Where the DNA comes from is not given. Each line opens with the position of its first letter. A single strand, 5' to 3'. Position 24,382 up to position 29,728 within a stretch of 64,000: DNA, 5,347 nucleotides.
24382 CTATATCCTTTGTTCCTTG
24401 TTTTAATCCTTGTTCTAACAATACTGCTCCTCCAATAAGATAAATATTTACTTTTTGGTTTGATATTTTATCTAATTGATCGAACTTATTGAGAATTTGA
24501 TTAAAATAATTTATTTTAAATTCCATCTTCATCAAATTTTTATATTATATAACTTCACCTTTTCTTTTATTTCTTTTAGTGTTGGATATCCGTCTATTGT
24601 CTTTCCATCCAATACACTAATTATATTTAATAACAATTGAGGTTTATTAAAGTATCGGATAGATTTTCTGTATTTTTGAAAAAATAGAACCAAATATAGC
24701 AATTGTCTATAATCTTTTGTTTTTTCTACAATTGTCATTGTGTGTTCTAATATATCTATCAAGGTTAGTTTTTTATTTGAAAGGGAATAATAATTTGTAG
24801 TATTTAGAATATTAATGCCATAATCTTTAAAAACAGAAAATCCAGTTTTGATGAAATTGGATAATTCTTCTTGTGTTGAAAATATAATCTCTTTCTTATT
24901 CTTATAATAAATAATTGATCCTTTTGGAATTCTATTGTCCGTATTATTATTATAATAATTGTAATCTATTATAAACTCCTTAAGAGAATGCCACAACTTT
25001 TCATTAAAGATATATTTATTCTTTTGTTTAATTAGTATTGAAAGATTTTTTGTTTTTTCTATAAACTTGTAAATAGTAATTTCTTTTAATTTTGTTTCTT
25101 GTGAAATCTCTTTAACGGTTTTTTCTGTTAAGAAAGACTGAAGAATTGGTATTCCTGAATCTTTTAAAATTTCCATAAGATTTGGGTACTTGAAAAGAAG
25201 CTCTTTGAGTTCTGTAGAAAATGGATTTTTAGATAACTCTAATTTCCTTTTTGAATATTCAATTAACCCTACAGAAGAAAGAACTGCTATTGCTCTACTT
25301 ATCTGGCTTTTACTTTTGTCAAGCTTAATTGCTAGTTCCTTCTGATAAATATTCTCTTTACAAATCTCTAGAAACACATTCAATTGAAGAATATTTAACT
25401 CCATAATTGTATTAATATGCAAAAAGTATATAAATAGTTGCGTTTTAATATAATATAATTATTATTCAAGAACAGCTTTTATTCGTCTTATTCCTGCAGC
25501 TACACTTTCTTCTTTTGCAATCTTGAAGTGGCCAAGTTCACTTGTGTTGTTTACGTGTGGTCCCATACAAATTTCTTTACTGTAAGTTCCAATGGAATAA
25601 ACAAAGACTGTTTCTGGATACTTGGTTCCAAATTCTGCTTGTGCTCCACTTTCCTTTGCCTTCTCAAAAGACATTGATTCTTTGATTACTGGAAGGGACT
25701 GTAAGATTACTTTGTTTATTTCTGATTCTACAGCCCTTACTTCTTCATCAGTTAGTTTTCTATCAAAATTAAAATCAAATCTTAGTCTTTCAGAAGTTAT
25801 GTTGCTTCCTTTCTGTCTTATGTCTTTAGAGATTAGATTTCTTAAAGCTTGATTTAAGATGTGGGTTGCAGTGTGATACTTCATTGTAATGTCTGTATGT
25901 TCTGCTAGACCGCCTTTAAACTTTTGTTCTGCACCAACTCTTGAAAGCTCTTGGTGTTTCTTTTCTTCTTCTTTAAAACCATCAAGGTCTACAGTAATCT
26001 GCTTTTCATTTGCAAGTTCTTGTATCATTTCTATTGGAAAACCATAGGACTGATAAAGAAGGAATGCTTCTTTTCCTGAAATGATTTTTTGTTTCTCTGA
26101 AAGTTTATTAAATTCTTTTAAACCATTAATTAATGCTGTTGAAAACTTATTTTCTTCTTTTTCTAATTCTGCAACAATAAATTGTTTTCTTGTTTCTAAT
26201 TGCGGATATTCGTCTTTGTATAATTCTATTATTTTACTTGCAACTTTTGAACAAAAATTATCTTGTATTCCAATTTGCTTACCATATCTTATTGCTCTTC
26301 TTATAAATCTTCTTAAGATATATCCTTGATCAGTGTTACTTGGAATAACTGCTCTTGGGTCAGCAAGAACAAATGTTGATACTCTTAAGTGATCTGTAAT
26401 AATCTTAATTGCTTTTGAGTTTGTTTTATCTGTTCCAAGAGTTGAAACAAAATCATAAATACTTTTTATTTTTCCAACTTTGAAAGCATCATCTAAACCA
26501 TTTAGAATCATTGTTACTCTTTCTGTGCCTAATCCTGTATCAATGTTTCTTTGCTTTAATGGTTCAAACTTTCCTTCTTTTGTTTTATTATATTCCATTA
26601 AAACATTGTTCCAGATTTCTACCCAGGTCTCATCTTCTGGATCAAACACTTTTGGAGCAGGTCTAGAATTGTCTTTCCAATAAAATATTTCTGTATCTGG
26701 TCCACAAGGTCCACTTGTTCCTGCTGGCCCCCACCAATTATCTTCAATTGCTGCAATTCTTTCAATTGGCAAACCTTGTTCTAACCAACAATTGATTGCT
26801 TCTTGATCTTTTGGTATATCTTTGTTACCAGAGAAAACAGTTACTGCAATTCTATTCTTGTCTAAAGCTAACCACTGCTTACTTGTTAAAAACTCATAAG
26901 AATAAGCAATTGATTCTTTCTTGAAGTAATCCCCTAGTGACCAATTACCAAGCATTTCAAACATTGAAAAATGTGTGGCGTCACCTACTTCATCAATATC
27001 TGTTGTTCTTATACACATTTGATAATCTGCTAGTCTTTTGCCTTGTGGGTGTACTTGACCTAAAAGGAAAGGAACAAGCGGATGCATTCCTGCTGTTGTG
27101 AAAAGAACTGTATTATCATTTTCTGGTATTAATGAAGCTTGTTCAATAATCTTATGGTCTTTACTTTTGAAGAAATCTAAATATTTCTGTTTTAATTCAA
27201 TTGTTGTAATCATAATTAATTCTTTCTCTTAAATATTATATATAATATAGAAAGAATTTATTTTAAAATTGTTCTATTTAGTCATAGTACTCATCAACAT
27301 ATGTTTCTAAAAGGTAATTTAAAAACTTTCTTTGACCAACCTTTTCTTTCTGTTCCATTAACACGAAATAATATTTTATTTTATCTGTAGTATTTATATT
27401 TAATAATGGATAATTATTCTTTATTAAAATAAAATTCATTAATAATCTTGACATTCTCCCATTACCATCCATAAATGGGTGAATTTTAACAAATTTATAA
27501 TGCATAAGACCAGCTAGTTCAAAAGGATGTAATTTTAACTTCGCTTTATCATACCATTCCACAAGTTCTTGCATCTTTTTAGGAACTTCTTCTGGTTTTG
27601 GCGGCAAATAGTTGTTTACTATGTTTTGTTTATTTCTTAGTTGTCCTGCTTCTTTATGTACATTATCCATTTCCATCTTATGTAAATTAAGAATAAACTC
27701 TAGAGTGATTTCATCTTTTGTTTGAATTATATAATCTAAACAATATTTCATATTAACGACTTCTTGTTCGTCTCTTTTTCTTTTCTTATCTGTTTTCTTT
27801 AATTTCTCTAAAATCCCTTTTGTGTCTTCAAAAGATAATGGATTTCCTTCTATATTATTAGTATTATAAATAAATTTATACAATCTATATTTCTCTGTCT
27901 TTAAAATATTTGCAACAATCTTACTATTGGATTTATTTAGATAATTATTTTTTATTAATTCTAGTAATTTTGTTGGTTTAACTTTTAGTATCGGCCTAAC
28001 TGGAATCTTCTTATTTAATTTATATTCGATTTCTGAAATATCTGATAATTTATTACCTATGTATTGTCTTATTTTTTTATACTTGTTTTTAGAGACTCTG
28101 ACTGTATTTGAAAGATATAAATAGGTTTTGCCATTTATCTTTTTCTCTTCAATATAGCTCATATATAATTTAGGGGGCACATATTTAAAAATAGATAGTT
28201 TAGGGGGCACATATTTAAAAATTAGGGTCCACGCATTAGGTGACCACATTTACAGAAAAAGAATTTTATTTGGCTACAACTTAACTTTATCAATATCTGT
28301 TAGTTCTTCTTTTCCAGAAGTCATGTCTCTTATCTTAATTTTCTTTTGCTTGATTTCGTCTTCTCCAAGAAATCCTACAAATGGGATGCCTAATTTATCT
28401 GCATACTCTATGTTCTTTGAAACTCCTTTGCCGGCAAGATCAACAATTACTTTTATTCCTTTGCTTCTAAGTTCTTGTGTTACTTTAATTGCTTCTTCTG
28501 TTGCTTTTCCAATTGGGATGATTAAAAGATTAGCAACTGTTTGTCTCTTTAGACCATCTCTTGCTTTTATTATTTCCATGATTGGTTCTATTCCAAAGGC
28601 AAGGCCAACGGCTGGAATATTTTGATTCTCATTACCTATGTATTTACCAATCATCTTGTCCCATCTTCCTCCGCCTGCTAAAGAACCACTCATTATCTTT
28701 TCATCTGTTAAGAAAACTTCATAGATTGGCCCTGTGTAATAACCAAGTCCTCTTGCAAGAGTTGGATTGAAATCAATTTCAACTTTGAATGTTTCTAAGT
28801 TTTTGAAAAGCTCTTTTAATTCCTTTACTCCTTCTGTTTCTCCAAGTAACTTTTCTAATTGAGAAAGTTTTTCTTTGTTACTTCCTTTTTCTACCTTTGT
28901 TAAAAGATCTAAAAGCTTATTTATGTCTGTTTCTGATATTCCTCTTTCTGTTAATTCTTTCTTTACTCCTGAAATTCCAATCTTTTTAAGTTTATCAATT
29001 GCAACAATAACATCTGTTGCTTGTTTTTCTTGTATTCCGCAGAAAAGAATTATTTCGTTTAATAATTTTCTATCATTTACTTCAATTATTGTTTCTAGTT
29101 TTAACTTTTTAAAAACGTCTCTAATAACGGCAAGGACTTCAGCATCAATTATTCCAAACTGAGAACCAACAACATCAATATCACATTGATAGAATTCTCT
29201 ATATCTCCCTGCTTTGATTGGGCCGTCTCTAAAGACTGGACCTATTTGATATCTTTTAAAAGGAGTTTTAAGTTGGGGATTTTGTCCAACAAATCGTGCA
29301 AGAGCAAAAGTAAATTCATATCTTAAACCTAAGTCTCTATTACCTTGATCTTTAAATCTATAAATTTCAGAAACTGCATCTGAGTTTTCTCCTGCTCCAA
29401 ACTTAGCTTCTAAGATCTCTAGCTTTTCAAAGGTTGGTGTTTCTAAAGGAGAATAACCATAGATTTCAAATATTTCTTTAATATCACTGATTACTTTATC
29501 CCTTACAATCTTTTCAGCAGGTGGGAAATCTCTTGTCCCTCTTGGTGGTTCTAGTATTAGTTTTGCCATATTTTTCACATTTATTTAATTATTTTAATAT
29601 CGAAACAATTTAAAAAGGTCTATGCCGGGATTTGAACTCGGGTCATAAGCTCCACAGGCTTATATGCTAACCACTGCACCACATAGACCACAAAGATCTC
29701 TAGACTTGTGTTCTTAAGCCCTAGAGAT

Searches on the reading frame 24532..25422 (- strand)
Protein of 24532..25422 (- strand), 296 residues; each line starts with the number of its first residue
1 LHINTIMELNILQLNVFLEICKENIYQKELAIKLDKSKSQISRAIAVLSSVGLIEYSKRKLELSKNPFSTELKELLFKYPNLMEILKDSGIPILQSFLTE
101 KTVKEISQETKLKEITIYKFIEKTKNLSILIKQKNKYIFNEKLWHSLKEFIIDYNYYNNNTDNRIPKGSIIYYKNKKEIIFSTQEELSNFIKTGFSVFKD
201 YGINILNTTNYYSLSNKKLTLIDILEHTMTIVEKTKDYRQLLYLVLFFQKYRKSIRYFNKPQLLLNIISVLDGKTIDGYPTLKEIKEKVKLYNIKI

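Call 20: search_protein_families(library=pfam, proteins=[window:24532-25422:-], max_evalue=0.01)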
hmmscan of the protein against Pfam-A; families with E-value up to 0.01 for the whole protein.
window:24532-25422:- (296 aa): 3 families
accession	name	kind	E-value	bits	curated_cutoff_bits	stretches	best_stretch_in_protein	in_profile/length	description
PF12802.13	MarR_2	-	0.0031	18.1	27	0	9-56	3-52/61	MarR family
PF01978.25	TrmB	-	0.0035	17.6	25.6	0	22-60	20-58/68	Sugar-specific transcriptional regulator TrmB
PF01022.26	HTH_5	-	0.0091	16.3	22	0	28-56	19-47/47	Bacterial regulatory protein, arsR family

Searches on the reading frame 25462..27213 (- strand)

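Call 7: search_protein_families(library=pfam, proteins=[window:25462-27213:-], max_evalue=0.001)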
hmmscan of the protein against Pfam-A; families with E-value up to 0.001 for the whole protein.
window:25462-27213:- (583 aa): 2 families
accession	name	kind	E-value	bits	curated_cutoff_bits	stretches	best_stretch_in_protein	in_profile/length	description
PF01411.24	tRNA-synt_2c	-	3.5e-123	412.5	30.3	1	6-444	1-446/552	tRNA synthetases class II (A)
PF07973.19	tRNA_SAD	-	2.2e-16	60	24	1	538-578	3-43/44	Threonyl and Alanyl tRNA synthetase second additional domain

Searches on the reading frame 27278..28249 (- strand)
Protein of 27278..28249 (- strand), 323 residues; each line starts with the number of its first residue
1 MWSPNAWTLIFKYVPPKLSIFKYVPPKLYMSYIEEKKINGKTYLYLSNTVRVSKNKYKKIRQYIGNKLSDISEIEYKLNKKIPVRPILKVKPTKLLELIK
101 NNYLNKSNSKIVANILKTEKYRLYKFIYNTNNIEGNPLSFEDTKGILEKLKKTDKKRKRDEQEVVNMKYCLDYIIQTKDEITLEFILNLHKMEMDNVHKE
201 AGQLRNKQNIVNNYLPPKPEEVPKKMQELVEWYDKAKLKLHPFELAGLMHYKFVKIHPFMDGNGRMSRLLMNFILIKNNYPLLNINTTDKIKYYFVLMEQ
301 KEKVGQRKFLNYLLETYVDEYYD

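Call 20: search_protein_families(library=pfam, proteins=[window:27278-28249:-], max_evalue=0.01)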
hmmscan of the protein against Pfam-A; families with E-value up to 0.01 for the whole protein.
window:27278-28249:- (323 aa): 1 family
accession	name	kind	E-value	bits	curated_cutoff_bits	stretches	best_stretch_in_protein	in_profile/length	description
PF02661.23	Fic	-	6.4e-25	88.3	24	1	181-275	2-93/93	Fic/DOC family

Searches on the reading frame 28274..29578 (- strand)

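Call 7: search_protein_families(library=pfam, proteins=[window:28274-29578:-], max_evalue=0.001)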
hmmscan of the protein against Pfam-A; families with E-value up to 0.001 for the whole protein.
window:28274-29578:- (434 aa): 5 families
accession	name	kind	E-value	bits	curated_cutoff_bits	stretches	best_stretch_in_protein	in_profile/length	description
PF13393.11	tRNA-synt_His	-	2.3e-38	132.6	25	1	14-333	1-308/308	Histidyl-tRNA synthetase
PF03129.25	HGTP_anticodon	-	6.3e-17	61.9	21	1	352-432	3-87/94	Anticodon binding domain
PF00587.30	tRNA-synt_2b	-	1.5e-05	25.5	29.3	1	73-203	1-132/179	tRNA synthetase class II core domain (G, H, P, S and T)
PF00152.25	tRNA-synt_2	-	9.8e-05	22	25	0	109-160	94-145/308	tRNA synthetases class II (D, K and N)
PF01409.25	tRNA-synt_2d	-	0.00029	20.9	19.8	1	23-159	16-153/246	tRNA synthetases class II core domain (F)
